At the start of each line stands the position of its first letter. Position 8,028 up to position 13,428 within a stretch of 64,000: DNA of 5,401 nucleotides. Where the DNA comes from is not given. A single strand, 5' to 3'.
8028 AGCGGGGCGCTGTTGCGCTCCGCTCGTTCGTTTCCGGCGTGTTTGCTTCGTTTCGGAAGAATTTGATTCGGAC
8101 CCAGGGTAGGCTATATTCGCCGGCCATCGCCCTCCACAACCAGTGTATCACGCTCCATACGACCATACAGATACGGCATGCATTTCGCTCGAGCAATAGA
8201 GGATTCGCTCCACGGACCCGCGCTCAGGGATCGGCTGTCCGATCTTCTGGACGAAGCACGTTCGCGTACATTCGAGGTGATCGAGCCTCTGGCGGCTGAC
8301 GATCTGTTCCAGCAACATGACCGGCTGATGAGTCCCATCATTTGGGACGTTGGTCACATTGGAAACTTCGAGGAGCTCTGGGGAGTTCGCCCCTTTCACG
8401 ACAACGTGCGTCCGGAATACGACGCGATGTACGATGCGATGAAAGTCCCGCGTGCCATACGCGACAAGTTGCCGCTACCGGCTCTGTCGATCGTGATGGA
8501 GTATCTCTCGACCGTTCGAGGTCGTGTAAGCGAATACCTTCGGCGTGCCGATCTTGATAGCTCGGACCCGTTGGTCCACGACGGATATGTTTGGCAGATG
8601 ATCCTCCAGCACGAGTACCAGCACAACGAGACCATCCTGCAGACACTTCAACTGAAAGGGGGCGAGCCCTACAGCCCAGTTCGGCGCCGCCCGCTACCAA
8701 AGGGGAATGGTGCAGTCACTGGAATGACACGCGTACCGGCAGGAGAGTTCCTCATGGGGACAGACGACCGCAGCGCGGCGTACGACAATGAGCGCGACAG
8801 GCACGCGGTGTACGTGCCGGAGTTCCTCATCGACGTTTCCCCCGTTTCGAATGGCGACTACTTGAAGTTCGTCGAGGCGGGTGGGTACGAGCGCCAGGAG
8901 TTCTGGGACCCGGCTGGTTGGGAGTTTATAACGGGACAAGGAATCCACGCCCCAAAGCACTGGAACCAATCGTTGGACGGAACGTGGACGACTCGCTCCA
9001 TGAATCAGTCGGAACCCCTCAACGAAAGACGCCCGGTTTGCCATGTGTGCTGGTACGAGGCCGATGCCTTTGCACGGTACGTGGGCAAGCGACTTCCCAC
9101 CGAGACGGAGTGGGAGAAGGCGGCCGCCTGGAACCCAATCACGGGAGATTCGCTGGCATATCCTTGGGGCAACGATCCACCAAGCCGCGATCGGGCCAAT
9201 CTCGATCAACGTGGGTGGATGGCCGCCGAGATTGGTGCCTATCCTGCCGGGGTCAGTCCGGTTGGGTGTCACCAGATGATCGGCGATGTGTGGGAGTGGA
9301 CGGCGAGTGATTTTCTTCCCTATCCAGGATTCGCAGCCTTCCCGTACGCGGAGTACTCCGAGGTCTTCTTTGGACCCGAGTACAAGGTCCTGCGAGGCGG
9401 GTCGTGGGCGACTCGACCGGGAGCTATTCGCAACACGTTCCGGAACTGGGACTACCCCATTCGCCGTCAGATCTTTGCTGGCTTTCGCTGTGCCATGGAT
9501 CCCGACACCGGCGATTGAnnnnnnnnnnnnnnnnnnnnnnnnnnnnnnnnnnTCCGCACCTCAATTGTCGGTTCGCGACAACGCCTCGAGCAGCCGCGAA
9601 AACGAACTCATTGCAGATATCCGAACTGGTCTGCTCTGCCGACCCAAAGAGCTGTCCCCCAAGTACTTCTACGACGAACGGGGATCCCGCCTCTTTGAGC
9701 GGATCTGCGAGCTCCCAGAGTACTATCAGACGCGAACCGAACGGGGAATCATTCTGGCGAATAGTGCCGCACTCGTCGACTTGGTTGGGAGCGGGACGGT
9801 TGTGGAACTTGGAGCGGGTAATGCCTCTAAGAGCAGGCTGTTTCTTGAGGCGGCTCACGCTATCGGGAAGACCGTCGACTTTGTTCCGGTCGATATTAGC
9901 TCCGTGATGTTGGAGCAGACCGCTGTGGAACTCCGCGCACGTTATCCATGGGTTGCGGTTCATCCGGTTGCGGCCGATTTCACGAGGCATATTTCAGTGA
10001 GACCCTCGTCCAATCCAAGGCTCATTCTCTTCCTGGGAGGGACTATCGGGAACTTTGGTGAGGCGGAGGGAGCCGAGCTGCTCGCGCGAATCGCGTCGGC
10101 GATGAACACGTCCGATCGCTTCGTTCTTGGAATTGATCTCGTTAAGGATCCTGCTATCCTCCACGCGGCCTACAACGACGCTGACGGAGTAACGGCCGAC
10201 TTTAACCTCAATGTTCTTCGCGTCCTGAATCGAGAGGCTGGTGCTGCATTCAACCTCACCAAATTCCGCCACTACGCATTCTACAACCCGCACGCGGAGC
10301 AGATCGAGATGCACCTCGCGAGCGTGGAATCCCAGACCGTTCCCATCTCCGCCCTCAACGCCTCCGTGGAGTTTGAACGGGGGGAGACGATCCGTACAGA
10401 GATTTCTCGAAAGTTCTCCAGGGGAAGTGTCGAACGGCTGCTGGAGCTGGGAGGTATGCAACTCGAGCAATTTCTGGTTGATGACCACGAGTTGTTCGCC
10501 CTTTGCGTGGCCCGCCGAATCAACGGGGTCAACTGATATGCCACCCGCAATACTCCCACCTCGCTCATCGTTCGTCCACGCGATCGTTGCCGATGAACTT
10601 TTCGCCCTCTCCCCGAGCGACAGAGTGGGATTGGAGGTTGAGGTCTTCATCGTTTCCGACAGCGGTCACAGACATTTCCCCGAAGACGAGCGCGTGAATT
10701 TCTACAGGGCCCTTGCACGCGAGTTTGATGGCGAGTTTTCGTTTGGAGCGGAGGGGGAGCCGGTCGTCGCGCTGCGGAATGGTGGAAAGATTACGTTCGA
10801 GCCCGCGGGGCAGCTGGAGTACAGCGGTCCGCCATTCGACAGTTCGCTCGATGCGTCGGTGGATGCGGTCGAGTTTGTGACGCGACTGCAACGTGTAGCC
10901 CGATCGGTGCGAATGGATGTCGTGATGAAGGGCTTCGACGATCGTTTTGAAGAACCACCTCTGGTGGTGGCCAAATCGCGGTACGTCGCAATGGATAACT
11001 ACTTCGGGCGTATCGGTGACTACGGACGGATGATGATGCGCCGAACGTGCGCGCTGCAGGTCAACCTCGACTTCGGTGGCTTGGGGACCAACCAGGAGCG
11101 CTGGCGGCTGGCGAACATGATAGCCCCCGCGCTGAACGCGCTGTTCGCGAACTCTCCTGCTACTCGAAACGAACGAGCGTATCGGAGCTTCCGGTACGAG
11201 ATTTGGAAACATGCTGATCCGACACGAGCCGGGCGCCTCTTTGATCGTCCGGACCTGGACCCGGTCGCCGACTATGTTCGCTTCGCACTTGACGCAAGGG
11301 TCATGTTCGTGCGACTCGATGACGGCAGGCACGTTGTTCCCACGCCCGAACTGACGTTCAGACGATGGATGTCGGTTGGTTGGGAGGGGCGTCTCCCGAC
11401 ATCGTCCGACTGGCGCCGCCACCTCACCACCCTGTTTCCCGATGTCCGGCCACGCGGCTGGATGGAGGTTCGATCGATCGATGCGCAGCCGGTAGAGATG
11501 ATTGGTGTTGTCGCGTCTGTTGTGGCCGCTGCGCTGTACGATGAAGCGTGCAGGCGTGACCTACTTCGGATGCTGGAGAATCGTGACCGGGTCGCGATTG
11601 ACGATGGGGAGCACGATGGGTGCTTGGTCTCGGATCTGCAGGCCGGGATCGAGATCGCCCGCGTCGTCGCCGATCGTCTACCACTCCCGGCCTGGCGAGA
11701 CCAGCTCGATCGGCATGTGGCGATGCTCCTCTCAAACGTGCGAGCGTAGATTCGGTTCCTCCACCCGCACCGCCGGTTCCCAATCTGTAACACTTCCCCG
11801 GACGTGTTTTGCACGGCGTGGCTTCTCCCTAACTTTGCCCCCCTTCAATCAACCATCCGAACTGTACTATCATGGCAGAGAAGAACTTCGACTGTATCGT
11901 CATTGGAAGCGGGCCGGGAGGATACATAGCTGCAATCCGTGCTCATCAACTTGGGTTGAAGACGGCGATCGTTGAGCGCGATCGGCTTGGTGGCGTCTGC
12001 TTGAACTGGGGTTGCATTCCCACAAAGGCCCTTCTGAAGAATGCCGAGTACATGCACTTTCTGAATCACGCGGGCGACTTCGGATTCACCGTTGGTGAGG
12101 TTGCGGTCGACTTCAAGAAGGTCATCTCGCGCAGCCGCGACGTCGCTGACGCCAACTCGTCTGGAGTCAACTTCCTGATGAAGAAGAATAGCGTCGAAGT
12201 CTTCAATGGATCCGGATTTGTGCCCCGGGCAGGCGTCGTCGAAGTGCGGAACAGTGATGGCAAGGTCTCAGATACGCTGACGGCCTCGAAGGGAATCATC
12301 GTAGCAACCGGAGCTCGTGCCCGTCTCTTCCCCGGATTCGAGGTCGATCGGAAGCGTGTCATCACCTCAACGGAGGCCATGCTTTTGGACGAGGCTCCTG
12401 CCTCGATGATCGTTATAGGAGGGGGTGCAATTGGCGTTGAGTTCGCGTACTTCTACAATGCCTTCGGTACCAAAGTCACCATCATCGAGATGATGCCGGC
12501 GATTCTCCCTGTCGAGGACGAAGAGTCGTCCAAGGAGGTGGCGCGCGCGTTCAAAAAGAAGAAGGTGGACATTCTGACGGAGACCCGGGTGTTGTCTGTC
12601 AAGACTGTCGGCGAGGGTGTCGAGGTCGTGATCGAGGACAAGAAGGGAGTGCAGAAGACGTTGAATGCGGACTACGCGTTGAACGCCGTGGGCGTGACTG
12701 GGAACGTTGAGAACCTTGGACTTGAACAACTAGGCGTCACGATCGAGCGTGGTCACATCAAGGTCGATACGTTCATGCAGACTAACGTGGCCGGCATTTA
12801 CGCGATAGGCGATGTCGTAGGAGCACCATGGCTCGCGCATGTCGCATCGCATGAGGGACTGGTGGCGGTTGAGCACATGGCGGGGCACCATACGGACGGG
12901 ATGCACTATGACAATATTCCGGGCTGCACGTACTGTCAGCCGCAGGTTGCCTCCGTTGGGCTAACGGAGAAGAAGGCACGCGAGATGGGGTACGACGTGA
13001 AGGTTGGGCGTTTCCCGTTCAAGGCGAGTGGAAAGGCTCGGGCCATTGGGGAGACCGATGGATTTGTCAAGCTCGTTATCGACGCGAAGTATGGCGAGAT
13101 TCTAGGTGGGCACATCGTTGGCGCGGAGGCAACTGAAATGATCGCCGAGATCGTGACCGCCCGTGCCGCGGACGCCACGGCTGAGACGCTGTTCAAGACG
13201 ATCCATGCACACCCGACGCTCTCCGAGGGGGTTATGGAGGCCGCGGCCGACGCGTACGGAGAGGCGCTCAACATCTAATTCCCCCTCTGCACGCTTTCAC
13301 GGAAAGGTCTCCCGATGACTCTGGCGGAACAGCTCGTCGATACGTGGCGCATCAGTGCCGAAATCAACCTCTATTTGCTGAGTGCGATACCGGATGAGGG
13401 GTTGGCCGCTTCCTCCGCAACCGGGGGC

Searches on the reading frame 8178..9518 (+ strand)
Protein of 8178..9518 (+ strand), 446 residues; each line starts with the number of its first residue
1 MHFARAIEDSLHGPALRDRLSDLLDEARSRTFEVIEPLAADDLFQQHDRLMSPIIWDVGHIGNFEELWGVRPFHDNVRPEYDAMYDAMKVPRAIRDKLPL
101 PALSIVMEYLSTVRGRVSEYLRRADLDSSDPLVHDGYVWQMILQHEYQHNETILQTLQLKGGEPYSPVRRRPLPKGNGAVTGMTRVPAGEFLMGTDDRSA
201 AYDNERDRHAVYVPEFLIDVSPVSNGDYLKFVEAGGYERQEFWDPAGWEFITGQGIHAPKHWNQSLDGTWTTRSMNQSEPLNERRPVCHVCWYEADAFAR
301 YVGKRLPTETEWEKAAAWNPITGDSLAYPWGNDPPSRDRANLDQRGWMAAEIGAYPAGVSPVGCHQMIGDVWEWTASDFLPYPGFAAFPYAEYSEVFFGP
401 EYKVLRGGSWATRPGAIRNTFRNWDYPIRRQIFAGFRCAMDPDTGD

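Call 5: search_protein_families(library=pfam, proteins=[window:8178-9518:+], max_evalue=0.01)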
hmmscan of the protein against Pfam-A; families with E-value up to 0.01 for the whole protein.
window:8178-9518:+ (446 aa): 2 families
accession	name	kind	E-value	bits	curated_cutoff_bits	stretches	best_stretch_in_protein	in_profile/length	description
PF03781.23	FGE-sulfatase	-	1.3e-59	202.3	23.3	1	181-439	3-254/255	Sulfatase-modifying factor enzyme 1-like domain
PF12867.12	DinB_2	-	1.1e-16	61.9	24.8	1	24-153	2-128/128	DinB superfamily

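Call 6: search_protein_families(library=ncbifam, proteins=[window:8178-9518:+], max_evalue=0.01)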
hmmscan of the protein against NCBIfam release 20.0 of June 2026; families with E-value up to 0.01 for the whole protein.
window:8178-9518:+ (446 aa): 6 families
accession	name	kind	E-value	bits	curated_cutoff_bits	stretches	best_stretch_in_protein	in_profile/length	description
TIGR03440.2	egtB_TIGR03440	equivalog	1.2e-126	423.2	360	1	22-439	3-413/413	ergothioneine biosynthesis protein EgtB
NF041186.1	SenA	equivalog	1.9e-106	356.7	420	1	17-439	5-381/382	selenoneine synthase SenA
TIGR04344.1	ovoA_Nterm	equivalog_domain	2e-41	142.3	400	1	19-438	16-443/444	5-histidylcysteine sulfoxide synthase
TIGR03525.2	GldK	equivalog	8.3e-19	68.2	350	2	304-441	256-406/408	T9SS ring complex lipoprotein PorK/GldK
TIGR04373.1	egtB_X_signatur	signature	1.4e-13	50.7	71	1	390-439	1-49/50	EgtB-related enzyme signature domain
NF051459.1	pyoverdine_PvdO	equivalog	4.1e-05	22.8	500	1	183-439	36-277/280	dihydropyoverdine dehydrogenase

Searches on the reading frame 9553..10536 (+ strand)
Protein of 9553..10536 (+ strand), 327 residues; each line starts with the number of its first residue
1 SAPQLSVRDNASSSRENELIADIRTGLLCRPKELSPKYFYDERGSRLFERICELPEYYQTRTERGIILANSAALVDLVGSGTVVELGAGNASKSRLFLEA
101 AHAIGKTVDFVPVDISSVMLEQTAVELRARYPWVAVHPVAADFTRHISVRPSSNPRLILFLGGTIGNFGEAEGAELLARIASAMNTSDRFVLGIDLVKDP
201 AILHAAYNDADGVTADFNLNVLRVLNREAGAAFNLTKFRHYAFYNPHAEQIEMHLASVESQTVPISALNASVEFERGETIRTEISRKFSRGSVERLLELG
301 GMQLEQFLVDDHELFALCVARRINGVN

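Call 5: search_protein_families(library=pfam, proteins=[window:9553-10536:+], max_evalue=0.01)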
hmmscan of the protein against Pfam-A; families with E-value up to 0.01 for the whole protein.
window:9553-10536:+ (327 aa): 1 family
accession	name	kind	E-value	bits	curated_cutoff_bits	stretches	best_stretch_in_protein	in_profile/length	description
PF10017.15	Methyltransf_33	-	2.1e-104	349.3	23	1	21-321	3-303/304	Histidine-specific methyltransferase, SAM-dependent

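Call 6: search_protein_families(library=ncbifam, proteins=[window:9553-10536:+], max_evalue=0.01)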
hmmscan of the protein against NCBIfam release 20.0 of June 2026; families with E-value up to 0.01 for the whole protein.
window:9553-10536:+ (327 aa): 2 families
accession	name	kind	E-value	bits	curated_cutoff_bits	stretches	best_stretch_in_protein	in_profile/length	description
TIGR03438.1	egtD_ergothio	equivalog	1.2e-105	353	290.9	1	20-319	3-300/301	L-histidine N(alpha)-methyltransferase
TIGR03439.1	methyl_EasF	subfamily_domain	4e-47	160.7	205.55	1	11-312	5-314/321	EasF family methyltransferase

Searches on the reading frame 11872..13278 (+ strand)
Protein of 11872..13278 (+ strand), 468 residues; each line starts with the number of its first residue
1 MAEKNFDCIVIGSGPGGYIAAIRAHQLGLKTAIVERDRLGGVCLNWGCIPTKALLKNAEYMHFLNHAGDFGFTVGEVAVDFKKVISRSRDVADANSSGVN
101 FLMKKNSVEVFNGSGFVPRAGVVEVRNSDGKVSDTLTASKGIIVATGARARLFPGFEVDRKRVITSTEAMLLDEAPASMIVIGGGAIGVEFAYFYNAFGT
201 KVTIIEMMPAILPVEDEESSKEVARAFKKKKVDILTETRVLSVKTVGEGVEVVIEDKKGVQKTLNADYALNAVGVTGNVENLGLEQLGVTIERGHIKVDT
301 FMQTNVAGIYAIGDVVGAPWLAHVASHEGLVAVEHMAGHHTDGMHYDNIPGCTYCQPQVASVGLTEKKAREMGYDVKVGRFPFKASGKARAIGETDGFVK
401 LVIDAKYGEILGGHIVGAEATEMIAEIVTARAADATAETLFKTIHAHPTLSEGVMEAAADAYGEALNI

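Call 5: search_protein_families(library=pfam, proteins=[window:11872-13278:+], max_evalue=0.01)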
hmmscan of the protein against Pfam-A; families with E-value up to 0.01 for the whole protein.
window:11872-13278:+ (468 aa): 14 families
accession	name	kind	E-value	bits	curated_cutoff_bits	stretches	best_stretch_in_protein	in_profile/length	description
PF07992.20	Pyr_redox_2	-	1.3e-65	222.2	26.1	1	6-329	1-291/291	Pyridine nucleotide-disulphide oxidoreductase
PF02852.28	Pyr_redox_dim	-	1.1e-38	132.3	25.3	1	349-458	1-110/110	Pyridine nucleotide-disulphide oxidoreductase, dimerisation domain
PF00070.33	Pyr_redox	-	6.7e-21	75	22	1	179-256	2-81/82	Pyridine nucleotide-disulphide oxidoreductase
PF13738.12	Pyr_redox_3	-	8.2e-12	45.4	30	2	138-313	124-305/305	Pyridine nucleotide-disulphide oxidoreductase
PF12831.13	FAD_oxidored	-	2.2e-10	40.9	27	1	7-43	1-38/416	FAD dependent oxidoreductase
PF01266.30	DAO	-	1.3e-08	35.2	27.9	0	221-278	153-207/353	FAD dependent oxidoreductase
PF01494.25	FAD_binding_3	-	1.1e-07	31.9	22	0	227-285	110-170/349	FAD binding domain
PF13450.12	NAD_binding_8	-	4.7e-07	30.4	21.9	1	10-45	1-37/68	NAD(P)-binding Rossmann-like domain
PF00890.30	FAD_binding_2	-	2.5e-06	27.4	20.4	1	7-39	1-33/414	FAD binding domain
PF01134.28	GIDA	-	3e-06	27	22.1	1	7-55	1-47/391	Glucose inhibited division protein A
PF03486.20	HI0933_like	-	1e-05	25.6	50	0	7-37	2-32/244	HI0933-like protein Rossmann domain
PF02737.24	3HCDH_N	-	0.0014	19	22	1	180-240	3-63/180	3-hydroxyacyl-CoA dehydrogenase, NAD binding domain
PF01262.27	AlaDh_PNT_C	-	0.0022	17.9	23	0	175-222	27-74/214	Alanine dehydrogenase/PNT, C-terminal domain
PF13434.12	Lys_Orn_oxgnase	-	0.0049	16.5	21.3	0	122-217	131-231/339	L-lysine 6-monooxygenase/L-ornithine 5-monooxygenase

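Call 6: search_protein_families(library=ncbifam, proteins=[window:11872-13278:+], max_evalue=0.01)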
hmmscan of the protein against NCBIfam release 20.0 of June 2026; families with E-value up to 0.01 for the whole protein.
window:11872-13278:+ (468 aa): 87 families (the best 25 are shown)
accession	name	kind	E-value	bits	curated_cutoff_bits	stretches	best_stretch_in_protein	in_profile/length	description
TIGR01350.1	lipoamide_DH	equivalog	1.5e-171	571.2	408.8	1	5-467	1-460/461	dihydrolipoyl dehydrogenase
NF003585.0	PRK05249.1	equivalog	6e-95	318.6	465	1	2-462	3-458/464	Si-specific NAD(P)(+) transhydrogenase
TIGR02053.1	MerA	equivalog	2.6e-94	316.8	454.45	1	6-459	1-451/465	mercury(II) reductase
NF004947.0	PRK06292.2-5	equivalog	2.3e-92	310.4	592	1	4-460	2-457/474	dihydrolipoyl dehydrogenase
NF005883.0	PRK07845.1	equivalog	1.1e-90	304.9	479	1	8-459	5-457/466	NAD(P)H-quinone dehydrogenase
NF004945.0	PRK06292.2-3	equivalog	6.1e-89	299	494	1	4-454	2-445/457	dihydrolipoyl dehydrogenase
NF004991.0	PRK06370.1-3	subfamily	3.7e-88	296.3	620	1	4-463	34-488/509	FAD-containing oxidoreductase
NF004992.0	PRK06370.1-4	equivalog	1.3e-87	294.2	629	1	3-453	2-447/459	FAD-containing oxidoreductase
NF004946.0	PRK06292.2-4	subfamily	2.5e-87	293.6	634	1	5-462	3-471/487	dihydrolipoyl dehydrogenase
NF005884.0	PRK07846.1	equivalog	8.5e-86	288.3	501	1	4-457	2-447/454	mycothione reductase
NF004943.0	PRK06292.2-1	equivalog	2.1e-85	287.2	432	1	4-459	2-453/456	dihydrolipoyl dehydrogenase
NF004776.0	PRK06116.1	equivalog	6.3e-84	282.5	480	1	3-453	2-445/450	glutathione-disulfide reductase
NF004990.0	PRK06370.1-1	equivalog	8.3e-80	268.7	842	1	4-454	3-448/459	FAD-containing oxidoreductase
TIGR01424.1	gluta_reduc_2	equivalog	2.7e-79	266.8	606.05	1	5-453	2-441/446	glutathione-disulfide reductase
TIGR03452.1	mycothione_red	equivalog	1.1e-76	258.5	635.65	1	5-456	2-447/452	mycothione reductase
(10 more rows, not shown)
